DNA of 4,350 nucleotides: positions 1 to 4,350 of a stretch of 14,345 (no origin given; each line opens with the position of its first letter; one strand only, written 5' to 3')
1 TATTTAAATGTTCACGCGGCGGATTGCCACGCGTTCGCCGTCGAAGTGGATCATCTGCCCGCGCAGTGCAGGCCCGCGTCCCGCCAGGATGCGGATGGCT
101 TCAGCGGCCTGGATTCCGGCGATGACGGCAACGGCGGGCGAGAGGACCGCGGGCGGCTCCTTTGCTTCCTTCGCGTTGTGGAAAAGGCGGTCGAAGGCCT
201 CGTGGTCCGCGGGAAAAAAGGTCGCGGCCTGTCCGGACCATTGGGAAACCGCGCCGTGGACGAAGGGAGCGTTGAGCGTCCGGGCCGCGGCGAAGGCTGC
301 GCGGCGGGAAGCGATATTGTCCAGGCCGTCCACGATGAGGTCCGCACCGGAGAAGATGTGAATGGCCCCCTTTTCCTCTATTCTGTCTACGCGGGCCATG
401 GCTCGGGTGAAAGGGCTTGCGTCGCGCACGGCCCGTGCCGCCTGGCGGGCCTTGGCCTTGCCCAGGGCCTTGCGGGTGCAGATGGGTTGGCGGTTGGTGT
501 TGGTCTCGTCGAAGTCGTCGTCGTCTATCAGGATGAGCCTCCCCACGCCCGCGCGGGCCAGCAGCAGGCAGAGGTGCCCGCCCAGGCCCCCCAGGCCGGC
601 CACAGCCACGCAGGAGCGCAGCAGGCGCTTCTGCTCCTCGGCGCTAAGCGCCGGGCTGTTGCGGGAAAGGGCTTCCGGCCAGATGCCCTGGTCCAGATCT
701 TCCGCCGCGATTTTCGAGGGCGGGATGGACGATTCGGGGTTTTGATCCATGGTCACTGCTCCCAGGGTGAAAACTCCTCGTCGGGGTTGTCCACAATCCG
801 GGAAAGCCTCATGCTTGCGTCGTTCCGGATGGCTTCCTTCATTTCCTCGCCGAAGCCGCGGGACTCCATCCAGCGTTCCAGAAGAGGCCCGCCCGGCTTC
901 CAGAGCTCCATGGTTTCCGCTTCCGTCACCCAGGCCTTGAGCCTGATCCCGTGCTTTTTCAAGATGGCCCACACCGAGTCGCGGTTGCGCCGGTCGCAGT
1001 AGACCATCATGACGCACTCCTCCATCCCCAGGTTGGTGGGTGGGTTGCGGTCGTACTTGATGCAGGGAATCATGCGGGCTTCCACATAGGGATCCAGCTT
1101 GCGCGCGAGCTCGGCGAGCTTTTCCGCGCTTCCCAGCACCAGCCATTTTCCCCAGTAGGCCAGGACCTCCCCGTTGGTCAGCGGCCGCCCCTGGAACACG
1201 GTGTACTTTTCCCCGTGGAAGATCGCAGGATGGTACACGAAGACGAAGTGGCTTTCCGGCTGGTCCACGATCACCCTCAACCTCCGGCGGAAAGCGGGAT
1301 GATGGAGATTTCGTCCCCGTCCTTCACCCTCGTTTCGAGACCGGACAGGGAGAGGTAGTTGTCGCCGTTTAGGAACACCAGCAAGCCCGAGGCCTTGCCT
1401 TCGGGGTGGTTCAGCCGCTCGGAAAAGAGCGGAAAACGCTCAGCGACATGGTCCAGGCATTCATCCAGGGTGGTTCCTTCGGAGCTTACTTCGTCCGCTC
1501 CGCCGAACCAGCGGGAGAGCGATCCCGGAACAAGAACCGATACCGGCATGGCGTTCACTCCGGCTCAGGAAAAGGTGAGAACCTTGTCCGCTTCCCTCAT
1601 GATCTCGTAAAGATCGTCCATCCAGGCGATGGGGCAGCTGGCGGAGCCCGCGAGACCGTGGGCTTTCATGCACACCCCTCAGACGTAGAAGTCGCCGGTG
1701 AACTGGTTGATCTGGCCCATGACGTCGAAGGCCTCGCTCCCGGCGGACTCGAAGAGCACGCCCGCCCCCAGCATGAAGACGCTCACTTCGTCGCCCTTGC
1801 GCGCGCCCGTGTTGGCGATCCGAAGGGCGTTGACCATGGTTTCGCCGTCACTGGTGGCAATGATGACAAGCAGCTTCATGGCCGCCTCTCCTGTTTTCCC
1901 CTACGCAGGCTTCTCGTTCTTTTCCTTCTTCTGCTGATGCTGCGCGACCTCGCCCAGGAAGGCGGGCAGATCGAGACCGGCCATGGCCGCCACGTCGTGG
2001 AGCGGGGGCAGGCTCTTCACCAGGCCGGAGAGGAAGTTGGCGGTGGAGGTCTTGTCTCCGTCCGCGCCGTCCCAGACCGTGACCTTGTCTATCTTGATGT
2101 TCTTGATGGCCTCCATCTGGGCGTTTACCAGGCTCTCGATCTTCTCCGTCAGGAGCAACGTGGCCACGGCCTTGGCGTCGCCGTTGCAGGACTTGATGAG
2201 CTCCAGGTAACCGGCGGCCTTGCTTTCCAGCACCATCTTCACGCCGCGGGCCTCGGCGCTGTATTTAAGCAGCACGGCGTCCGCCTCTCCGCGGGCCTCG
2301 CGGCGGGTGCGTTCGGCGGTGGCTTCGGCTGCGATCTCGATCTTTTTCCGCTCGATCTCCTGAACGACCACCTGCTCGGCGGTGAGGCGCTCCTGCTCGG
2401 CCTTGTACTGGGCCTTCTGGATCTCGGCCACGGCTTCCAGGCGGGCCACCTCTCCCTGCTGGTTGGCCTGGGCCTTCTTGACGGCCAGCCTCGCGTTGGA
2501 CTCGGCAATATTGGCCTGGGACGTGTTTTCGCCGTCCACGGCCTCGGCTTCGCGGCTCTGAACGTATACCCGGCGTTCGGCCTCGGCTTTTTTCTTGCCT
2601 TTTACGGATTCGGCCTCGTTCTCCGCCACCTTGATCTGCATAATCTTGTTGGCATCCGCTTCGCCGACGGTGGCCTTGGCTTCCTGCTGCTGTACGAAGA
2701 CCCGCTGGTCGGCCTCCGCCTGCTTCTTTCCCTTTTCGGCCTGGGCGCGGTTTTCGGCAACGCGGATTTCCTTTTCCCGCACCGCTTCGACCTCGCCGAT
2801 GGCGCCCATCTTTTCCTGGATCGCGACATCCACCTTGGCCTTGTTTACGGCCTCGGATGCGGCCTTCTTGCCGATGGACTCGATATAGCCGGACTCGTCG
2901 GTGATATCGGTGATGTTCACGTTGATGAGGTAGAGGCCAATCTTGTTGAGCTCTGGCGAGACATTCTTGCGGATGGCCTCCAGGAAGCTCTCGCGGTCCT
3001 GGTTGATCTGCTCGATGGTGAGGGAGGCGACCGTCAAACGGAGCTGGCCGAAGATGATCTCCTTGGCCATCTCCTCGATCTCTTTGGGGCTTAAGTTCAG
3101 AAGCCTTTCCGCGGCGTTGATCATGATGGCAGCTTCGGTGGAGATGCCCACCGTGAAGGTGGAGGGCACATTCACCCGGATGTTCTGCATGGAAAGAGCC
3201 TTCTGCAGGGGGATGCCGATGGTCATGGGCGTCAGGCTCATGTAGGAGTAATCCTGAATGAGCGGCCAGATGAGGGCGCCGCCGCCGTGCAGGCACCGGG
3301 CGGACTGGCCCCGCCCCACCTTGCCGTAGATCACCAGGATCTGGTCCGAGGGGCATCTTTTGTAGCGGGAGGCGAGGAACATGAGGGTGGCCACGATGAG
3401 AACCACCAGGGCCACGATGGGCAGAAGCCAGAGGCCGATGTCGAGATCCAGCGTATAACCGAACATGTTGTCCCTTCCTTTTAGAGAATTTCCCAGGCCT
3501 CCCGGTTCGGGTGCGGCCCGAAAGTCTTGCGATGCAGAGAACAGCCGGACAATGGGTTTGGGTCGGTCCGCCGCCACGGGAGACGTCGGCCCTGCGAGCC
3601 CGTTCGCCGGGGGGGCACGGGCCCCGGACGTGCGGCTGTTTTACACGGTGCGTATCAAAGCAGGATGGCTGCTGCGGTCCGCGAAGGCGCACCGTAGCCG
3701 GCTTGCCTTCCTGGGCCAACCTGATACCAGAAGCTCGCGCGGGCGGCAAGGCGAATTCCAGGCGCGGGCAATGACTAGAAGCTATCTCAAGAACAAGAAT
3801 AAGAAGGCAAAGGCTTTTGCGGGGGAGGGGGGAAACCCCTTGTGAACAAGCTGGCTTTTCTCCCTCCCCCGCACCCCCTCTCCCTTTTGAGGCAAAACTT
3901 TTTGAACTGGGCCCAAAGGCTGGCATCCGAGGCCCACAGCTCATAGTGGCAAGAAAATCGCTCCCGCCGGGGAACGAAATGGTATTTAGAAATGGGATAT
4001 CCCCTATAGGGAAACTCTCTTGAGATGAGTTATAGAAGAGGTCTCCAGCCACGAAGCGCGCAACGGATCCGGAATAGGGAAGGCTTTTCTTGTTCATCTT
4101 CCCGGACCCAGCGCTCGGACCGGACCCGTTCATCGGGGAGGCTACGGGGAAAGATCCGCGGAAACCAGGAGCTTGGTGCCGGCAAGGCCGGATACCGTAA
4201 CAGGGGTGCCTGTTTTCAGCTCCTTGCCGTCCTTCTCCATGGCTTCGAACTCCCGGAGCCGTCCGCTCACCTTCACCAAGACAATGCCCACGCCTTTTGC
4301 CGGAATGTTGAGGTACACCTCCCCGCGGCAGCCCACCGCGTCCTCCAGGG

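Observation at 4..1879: Compact operon DsrE(Sec) - MoaD - MoaE-like - MoeB/ThiF: a selenoprotein-containing sulfur relay apparently feeding molybdopterin/tungstopterin synthase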

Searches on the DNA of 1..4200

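Call 69: search_rna_families(source=window, start=1, end=4200, threshold=evalue, max_evalue=1)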
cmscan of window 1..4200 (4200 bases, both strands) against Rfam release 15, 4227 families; matches with E-value up to 1: 5.
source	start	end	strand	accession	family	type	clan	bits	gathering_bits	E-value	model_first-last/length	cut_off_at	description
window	3812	3871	-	RF00362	Pospi_RY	Cis-reg;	-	22.1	40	0.91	1-79/79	no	Pospiviroid RY motif stem loop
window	632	665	+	RF01333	CRISPR-DR20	Gene; CRISPR;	-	21.7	42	0.4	1-36/36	no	CRISPR RNA direct repeat element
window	3805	3886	-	RF00873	mir-550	Gene; miRNA;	-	21.5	81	0.5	1-85/85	no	mir-550 microRNA precursor family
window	3814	3877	-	RF01918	mir-1249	Gene; miRNA;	-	20.5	83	0.88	1-75/75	no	mir-1249 microRNA precursor family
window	3802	3890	+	RF00690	MIR408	Gene; miRNA;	-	17.9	64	0.88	1-126/126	no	MIR408 microRNA precursor family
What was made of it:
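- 1631..1678 (-): Hairpin directly downstream of the UGA, a candidate bacterial SECIS. No Rfam hit (call 69).
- On DsrE-like selenoproteins: No Rfam match (call 69).
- Tried and rejected: Rfam search for a SECIS model: no hit (call 69).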

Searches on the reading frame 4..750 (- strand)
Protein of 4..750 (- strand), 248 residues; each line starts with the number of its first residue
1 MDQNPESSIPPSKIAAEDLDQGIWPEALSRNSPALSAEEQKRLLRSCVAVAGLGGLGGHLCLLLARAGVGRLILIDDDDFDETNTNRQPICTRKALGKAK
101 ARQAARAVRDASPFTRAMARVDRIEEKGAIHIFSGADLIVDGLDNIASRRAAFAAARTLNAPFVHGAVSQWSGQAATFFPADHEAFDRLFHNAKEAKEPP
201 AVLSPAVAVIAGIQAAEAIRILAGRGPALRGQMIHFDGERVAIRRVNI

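Call 5: search_protein_families(library=pfam, proteins=[window:4-750:-], max_evalue=1)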
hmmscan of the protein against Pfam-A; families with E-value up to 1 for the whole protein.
window:4-750:- (248 aa): 2 families
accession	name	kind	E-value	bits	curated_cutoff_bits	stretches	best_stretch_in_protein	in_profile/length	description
PF00899.27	ThiF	-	2.6e-49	168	28.1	1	33-247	6-228/238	ThiF family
PF02558.23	ApbA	-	0.093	12.8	22.2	1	48-103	1-54/150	Ketopantoate reductase PanE/ApbA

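Call 6: search_protein_families(library=ncbifam, proteins=[window:4-750:-], max_evalue=1)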
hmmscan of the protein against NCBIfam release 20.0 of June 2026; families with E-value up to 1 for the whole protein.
window:4-750:- (248 aa): 29 families (the best 25 are shown)
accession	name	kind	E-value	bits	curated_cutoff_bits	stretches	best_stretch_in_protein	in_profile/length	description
NF006444.0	PRK08762.1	equivalog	3.6e-37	127.9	449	1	33-244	135-354/387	molybdopterin-synthase adenylyltransferase MoeB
TIGR02356.1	adenyl_thiF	equivalog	1.7e-34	119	275.25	1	35-222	11-203/203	thiazole biosynthesis adenylyltransferase ThiF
NF004281.0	PRK05690.1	subfamily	3.3e-34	118.2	266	1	35-247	22-238/250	molybdopterin-synthase adenylyltransferase MoeB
NF005902.0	PRK07878.1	equivalog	9.7e-34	116.9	647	1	33-248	30-254/392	adenylyltransferase/sulfurtransferase MoeZ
NF006077.0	PRK08223.1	equivalog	3.8e-33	114.7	266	2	26-194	9-178/296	hypothetical protein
NF047750.1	SAMPActivE1UbaA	equivalog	6e-32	111.1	450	1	36-247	23-238/270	SAMP-activating enzyme E1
NF006204.0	PRK08328.1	equivalog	2e-30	106.1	339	1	34-235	16-218/231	hypothetical protein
NF004111.0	PRK05600.1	equivalog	9.5e-30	103.9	437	1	33-244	29-248/371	ThiF family adenylyltransferase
NF005646.0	PRK07411.1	equivalog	1.7e-28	99.9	633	1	33-245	26-243/390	molybdopterin-synthase adenylyltransferase MoeB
TIGR02355.1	moeB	equivalog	1.6e-27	96.5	376.55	1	37-247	16-230/240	molybdopterin-synthase adenylyltransferase MoeB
NF006395.0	PRK08644.1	equivalog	1.9e-24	86.5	159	1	36-224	21-211/215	sulfur carrier protein ThiS adenylyltransferase ThiF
TIGR02354.1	thiF_fam2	equivalog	1.6e-21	77.1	152.2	1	41-220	17-198/200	thiamine biosynthesis protein ThiF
NF009123.0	PRK12475.1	subfamily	3.7e-19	69.2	510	1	37-237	16-221/338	MoeB/ThiF family adenylyltransferase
NF011424.0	PRK14851.1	subfamily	2.1e-18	65.7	1170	1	26-206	24-205/679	hypothetical protein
NF011425.0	PRK14852.1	equivalog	1.8e-16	59.3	1337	1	27-190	314-478/989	hypothetical protein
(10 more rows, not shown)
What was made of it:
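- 4..750 (-): ThiF/MoeB-type adenylyltransferase (E1-like), 248 aa, with no rhodanese domain and no Zn-binding CxxC motifs. Pfam ThiF 2.6e-49; every NCBIfam equivalog score is far below its cut-off (calls 5, 6).
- On ThiF/MoeB E1-like adenylyltransferases (PF00899): Best MoeB model 127.9 bits against a cut-off of 449; ThiF model 119 bits against 275 (call 6).
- NCBIfam MoeB equivalog scores are far below cut-off: 128 bits against 449 (call 6).
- Tried and rejected: MoaE membership: Pfam and NCBIfam scans at E<=1 gave nothing (calls 5, 6).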

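Call 78: search_protein_families(library=padloc, proteins=[window:4-750:-], max_evalue=0.01)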
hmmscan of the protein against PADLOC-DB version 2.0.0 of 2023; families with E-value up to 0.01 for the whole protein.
window:4-750:- (248 aa): 32 families (the best 25 are shown)
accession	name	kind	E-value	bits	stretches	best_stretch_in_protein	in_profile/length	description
PDLC00847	E1-E2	-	1.3e-17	61.4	1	42-169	283-410/523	E1-E2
PDLC00836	E1-E2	-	1.8e-16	57.9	1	37-142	333-440/602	E1-E2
PDLC00844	E1-E2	-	1.2e-13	48.5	1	38-170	269-402/489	E1-E2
PDLC00832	E1-E2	-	3.5e-13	46.6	1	38-140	331-434/588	E1-E2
PDLC00856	E1-E2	-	2.5e-12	44.1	1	36-141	318-418/573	E1-E2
PDLC00855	E1-E2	-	4.3e-12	43.9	1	36-168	293-431/579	E1-E2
PDLC00829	E1-E2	-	9.8e-12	42.7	1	42-165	168-292/426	E1-E2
PDLC00837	E1-E2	-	2.7e-11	41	1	41-140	321-425/593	E1-E2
PDLC00840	E1-E2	-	5.5e-11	40.2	1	41-162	209-332/458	E1-E2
PDLC00828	E1-E2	-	1.2e-10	39.2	1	42-164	172-295/431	E1-E2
PDLC00851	E1-E2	-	1.9e-09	34.9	1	38-149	233-345/491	E1-E2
PDLC00848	E1-E2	-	5.4e-09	32.9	1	40-128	369-456/607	E1-E2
PDLC00854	E1-E2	-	7.6e-09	33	1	39-147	355-466/605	E1-E2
PDLC00841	E1-E2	-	1e-07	29.1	1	28-141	335-447/590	E1-E2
PDLC00853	E1-E2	-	1.4e-07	28.8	1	39-141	304-405/546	E1-E2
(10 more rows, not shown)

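Call 80: search_solved_structures(query=window:4-750:-, max_evalue=1e-15)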
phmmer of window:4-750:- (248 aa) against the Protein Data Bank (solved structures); distinct sequences matched with E-value up to 1e-15: 3.
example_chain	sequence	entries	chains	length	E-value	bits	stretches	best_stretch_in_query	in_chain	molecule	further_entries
1zud_1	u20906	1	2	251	3.5e-24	88.8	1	36-240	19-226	Adenylyltransferase thiF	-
1zfn_A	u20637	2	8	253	3.5e-24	88.8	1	36-240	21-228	Adenylyltransferase thiF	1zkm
1jw9_B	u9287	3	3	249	1.4e-22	83.6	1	39-244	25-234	MOLYBDOPTERIN BIOSYNTHESIS MOEB PROTEIN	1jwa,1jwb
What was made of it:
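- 4..750 (-): Best solved relatives are E. coli ThiF and MoeB (call 80).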
